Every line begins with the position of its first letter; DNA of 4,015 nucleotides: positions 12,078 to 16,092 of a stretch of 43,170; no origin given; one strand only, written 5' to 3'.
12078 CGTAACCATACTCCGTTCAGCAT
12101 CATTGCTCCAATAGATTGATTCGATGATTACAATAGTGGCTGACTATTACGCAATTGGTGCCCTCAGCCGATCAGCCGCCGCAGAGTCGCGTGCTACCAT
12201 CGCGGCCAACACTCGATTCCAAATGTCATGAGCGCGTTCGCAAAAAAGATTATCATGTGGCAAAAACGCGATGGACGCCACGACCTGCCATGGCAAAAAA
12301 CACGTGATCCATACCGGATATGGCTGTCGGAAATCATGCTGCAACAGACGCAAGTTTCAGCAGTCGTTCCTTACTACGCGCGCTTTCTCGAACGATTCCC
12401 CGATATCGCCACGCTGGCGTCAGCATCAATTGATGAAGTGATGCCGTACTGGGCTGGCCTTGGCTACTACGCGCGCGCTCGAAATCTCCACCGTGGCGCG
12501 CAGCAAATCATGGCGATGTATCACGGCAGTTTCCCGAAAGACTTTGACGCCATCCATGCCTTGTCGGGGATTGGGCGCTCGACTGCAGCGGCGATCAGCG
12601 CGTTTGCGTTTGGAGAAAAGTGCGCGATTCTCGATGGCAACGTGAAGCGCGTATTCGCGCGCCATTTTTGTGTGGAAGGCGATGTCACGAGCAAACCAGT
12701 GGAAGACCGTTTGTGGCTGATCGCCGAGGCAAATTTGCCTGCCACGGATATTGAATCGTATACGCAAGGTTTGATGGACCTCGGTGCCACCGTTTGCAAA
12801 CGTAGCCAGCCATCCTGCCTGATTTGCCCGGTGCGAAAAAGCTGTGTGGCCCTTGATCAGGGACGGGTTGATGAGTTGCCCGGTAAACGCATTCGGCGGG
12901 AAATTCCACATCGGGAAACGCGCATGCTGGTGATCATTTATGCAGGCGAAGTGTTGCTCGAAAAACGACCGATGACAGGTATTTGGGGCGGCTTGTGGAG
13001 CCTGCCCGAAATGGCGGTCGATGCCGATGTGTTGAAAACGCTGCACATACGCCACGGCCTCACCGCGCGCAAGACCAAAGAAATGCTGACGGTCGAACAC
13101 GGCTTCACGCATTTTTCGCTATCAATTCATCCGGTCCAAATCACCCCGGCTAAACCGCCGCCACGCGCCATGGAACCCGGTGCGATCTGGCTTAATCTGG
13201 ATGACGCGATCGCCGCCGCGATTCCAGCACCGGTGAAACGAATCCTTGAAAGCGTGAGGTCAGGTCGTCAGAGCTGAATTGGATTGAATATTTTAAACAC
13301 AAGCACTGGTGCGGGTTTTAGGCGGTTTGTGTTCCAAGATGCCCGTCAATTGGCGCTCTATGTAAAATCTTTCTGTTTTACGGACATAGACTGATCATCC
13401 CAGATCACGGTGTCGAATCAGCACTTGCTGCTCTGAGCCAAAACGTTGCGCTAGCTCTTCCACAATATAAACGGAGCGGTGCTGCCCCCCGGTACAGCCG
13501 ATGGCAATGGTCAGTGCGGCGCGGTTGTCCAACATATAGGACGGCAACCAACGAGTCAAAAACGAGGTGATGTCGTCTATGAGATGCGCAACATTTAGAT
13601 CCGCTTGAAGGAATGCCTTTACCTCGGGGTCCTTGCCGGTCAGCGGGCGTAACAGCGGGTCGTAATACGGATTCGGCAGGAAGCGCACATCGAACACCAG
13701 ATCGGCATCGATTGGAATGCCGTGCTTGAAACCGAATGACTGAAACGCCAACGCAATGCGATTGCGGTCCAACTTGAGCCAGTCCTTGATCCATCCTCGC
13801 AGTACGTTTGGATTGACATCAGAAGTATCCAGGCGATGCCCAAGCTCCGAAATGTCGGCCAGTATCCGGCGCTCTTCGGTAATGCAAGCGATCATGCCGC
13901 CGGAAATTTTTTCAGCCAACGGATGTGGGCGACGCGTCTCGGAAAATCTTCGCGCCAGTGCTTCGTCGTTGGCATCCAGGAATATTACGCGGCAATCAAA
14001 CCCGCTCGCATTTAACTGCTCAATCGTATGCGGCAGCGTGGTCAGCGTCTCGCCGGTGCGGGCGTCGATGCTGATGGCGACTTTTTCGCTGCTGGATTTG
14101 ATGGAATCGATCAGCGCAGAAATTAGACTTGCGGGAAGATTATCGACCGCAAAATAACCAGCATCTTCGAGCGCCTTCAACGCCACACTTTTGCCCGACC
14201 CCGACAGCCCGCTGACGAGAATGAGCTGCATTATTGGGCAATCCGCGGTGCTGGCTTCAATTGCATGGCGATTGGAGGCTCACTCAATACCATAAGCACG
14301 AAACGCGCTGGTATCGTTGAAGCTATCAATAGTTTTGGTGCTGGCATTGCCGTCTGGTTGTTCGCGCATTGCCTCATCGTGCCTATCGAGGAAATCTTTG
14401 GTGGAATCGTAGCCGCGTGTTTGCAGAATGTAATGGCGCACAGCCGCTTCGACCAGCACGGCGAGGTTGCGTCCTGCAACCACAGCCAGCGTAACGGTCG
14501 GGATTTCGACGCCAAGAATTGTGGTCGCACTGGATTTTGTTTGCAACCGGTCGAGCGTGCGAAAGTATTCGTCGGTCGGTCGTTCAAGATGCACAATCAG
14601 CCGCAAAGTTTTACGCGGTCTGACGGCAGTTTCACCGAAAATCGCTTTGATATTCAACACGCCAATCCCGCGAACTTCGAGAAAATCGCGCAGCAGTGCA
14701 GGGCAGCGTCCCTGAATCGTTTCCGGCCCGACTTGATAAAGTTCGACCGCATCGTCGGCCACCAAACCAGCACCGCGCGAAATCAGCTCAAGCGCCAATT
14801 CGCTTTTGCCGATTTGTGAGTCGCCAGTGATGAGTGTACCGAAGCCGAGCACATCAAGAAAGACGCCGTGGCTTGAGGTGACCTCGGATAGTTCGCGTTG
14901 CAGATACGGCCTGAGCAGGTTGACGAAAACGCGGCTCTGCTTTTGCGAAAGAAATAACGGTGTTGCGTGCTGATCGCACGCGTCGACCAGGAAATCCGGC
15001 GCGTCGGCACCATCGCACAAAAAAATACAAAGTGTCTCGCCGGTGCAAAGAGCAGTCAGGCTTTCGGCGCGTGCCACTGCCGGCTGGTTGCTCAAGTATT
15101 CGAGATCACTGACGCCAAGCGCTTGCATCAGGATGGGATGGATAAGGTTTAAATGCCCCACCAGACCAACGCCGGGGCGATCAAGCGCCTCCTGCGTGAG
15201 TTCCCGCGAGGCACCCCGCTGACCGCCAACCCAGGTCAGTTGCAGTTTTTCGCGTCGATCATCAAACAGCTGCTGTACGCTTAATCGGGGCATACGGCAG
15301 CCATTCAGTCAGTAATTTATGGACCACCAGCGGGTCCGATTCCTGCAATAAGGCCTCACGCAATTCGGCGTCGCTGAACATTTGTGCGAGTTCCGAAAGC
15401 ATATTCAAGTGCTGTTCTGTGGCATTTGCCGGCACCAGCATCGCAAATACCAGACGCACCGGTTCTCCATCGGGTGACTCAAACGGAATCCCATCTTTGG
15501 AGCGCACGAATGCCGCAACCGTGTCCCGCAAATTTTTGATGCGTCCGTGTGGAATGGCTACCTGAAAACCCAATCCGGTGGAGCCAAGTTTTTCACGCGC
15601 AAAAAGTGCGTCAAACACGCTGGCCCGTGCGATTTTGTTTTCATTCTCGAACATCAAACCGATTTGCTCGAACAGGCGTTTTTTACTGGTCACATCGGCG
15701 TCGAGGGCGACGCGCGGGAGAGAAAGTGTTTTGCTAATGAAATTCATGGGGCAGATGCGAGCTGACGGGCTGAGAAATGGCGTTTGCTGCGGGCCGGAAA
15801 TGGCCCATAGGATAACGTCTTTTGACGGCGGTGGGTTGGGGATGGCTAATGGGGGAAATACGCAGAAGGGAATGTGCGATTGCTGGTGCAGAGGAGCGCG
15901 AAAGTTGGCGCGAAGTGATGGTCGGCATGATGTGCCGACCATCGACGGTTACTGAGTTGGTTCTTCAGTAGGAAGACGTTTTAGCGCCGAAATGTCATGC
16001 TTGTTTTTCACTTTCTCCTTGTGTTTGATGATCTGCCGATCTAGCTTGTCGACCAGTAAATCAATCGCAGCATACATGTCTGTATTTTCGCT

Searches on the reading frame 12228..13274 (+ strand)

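Call 78: search_protein_families(library=pfam, proteins=[window:12228-13274:+], max_evalue=0.00001)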
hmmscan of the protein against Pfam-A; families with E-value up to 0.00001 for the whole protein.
window:12228-13274:+ (349 aa): 2 families
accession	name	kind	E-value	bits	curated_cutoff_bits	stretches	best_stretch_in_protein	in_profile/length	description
PF14815.12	NUDIX_4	-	5.3e-22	78.2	35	1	233-341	2-112/113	NUDIX domain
PF00730.31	HhH-GPD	-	6e-21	75.2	26.2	1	34-164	2-104/108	HhH-GPD superfamily base excision DNA repair protein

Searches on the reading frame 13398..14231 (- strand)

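Call 78: search_protein_families(library=pfam, proteins=[window:13398-14231:-], max_evalue=0.00001)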
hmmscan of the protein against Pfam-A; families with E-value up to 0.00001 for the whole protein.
window:13398-14231:- (278 aa): 2 families
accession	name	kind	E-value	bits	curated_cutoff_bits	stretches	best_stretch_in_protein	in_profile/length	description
PF22740.1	PapZ_C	-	2e-45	154.3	27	1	160-277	2-120/121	RapZ C-terminal domain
PF03668.21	RapZ-like_N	-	1.9e-38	132.1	25.4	1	1-153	1-155/158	RapZ-like N-terminal domain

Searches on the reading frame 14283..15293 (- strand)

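Call 79: search_protein_families(library=pfam, proteins=[window:14283-15293:-], max_evalue=0.00001)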
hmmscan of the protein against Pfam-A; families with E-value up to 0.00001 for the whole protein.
window:14283-15293:- (337 aa): 2 families
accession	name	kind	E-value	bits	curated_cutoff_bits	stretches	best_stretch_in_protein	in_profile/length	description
PF07475.17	Hpr_kinase_C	-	4e-61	205.9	33.3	1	134-304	2-170/171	HPr Serine kinase C-terminal domain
PF02603.21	Hpr_kinase_N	-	1e-22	80.9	24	1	5-131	2-125/125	HPr Serine kinase N terminus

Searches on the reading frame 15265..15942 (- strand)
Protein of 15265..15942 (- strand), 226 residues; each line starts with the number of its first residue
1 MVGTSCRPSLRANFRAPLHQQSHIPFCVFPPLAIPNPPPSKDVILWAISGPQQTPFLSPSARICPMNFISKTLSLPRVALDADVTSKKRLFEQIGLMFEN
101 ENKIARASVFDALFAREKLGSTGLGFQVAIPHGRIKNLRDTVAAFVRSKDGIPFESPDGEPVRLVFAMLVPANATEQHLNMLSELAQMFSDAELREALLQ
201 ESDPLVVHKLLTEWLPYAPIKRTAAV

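Call 79: search_protein_families(library=pfam, proteins=[window:15265-15942:-], max_evalue=0.00001)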
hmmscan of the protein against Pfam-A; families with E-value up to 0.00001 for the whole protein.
window:15265-15942:- (226 aa): 1 family
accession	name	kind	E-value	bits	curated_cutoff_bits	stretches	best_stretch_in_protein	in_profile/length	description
PF00359.27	PTS_EIIA_2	-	6.7e-33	114.1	27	1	77-213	7-143/144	Phosphoenolpyruvate-dependent sugar phosphotransferase system, EIIA 2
